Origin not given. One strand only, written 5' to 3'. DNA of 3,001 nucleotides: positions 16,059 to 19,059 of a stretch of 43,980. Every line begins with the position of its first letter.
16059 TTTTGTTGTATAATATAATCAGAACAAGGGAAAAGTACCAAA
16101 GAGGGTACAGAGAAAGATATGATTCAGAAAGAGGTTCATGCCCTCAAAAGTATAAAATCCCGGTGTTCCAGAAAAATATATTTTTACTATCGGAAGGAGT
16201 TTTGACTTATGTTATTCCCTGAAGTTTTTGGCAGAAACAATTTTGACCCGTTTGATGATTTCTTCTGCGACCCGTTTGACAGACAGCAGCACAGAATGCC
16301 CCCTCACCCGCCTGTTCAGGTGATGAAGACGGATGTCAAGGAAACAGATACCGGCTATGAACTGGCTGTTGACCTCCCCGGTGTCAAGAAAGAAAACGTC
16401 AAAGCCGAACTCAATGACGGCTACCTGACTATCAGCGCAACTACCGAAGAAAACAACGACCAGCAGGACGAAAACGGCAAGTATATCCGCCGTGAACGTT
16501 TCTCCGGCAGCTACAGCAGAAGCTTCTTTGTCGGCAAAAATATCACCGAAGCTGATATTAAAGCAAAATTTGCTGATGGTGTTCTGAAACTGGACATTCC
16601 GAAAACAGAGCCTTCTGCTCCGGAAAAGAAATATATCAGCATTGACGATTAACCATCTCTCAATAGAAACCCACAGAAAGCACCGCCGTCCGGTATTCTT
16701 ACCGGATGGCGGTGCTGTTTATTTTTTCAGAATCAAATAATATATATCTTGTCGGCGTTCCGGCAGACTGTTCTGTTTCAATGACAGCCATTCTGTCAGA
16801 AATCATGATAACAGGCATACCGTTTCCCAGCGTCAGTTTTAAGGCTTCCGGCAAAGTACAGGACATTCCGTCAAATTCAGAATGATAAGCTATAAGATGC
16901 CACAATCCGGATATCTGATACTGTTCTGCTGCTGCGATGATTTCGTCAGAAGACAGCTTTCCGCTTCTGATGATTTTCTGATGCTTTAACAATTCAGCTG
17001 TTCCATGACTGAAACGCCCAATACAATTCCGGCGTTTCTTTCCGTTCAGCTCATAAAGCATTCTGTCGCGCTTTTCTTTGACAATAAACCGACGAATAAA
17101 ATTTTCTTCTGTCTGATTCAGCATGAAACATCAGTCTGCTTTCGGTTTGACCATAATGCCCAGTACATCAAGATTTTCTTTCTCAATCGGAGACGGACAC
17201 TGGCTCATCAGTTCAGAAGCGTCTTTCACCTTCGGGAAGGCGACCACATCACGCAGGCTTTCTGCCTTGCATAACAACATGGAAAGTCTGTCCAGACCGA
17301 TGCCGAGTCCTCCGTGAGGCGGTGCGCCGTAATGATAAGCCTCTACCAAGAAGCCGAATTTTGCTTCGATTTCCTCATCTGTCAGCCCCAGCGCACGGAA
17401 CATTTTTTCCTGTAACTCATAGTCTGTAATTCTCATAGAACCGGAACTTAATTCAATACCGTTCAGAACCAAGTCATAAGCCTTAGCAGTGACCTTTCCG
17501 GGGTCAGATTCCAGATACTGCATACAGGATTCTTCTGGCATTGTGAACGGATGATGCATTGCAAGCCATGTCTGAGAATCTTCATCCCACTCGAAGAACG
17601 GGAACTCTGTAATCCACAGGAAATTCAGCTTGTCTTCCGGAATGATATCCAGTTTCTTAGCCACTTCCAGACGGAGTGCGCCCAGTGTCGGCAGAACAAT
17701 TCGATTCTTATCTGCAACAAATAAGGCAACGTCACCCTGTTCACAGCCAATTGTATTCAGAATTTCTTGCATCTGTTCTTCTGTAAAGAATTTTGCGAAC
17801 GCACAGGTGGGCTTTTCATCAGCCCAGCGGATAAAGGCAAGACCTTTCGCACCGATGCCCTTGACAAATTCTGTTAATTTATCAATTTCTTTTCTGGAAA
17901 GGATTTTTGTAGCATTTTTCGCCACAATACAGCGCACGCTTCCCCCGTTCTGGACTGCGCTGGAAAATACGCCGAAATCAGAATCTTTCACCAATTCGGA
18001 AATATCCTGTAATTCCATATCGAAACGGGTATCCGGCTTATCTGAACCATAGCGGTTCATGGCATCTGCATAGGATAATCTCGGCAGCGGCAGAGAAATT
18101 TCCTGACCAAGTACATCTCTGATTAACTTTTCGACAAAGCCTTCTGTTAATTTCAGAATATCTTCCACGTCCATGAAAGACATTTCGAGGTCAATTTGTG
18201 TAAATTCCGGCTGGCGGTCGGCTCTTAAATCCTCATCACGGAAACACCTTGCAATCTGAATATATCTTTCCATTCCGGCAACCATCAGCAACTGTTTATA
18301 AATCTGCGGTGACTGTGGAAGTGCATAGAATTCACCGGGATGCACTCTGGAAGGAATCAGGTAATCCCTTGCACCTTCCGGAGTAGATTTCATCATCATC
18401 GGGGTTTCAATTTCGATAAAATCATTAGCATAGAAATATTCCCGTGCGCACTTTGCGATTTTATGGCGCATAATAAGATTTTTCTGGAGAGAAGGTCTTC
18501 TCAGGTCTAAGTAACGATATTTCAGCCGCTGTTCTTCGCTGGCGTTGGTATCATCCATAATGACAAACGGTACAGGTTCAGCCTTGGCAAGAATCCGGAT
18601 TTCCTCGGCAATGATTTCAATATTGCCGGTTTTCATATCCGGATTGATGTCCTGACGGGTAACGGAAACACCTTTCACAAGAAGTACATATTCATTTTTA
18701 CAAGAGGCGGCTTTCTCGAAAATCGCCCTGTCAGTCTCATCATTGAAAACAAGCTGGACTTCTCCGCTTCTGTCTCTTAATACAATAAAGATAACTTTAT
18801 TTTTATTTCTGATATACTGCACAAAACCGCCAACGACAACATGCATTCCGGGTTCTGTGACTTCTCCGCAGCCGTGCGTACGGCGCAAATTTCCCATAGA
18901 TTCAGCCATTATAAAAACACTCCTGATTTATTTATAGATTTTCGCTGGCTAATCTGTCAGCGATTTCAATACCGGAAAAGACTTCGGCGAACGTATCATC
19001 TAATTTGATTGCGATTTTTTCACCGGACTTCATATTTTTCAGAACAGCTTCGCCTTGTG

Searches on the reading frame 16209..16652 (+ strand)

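Call 70: search_protein_families(library=pfam, proteins=[window:16209-16652:+], max_evalue=0.00001)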
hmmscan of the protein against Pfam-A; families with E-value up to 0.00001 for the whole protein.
window:16209-16652:+ (147 aa): 1 family
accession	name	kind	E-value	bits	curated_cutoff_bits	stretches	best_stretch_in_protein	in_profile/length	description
PF00011.27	HSP20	-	2.6e-23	82.5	20.8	1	42-145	1-101/102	Hsp20/alpha crystallin family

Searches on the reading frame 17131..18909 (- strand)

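Call 70: search_protein_families(library=pfam, proteins=[window:17131-18909:-], max_evalue=0.00001)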
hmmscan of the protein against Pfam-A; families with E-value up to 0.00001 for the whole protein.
window:17131-18909:- (592 aa): 4 families
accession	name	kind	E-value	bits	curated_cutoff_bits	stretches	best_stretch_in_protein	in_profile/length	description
PF00152.25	tRNA-synt_2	-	2.8e-123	411.3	25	1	124-561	1-307/308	tRNA synthetases class II (D, K and N)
PF02938.19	GAD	-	5e-24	84.8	23.4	1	315-406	1-92/95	GAD domain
PF01336.31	tRNA_anti-codon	-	6.4e-13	48.9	27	1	24-107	1-75/75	OB-fold nucleic acid binding domain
PF01409.25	tRNA-synt_2d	-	5.8e-06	26.4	19.8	0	215-272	104-159/246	tRNA synthetases class II core domain (F)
